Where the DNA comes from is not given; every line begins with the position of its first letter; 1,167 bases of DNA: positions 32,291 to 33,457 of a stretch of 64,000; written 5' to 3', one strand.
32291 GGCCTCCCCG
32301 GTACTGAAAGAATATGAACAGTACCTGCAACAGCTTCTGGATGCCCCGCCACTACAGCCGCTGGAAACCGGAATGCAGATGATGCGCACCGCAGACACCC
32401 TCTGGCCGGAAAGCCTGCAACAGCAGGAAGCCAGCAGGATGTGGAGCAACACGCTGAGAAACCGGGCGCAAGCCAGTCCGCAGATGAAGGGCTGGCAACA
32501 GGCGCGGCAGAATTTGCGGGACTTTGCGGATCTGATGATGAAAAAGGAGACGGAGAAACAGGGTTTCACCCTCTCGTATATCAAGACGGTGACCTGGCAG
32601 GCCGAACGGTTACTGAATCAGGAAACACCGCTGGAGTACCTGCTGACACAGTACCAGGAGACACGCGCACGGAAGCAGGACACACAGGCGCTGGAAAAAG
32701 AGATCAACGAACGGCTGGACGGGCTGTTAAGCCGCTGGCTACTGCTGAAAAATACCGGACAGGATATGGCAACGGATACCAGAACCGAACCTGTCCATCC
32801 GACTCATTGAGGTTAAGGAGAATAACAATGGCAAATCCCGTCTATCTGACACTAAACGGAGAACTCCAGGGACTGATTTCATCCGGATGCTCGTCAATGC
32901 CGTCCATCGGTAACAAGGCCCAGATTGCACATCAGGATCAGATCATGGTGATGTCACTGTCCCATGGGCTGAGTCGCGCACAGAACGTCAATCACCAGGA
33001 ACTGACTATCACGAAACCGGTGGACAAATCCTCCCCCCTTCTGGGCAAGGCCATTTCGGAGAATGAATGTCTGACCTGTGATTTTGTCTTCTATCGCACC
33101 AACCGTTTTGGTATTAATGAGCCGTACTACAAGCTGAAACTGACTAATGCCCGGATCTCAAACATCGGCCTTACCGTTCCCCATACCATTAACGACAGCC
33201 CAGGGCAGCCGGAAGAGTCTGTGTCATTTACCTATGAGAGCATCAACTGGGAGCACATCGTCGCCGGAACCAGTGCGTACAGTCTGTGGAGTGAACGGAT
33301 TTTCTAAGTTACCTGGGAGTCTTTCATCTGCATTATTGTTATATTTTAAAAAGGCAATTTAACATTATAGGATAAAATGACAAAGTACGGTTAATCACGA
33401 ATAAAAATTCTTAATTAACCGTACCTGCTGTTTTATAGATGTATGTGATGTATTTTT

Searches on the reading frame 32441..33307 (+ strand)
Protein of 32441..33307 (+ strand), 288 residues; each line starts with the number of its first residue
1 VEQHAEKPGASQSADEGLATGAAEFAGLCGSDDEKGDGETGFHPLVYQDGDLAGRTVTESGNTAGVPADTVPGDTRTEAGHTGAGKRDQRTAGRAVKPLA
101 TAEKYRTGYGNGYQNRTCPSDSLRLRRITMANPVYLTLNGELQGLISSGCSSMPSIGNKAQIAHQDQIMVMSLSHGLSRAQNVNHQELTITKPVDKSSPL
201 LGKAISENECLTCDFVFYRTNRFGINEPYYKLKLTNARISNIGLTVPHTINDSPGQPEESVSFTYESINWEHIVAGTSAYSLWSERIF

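Call 46: search_protein_families(library=ncbifam, proteins=[window:32441-33307:+], max_evalue=0.00001)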
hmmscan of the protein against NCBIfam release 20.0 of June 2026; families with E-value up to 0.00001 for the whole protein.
window:32441-33307:+ (288 aa): 1 family
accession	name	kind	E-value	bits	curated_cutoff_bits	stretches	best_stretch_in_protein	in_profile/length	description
TIGR03344.1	VI_effect_Hcp1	subfamily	9.5e-60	201.3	58.9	1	130-285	1-166/167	type VI secretion system tube protein TssD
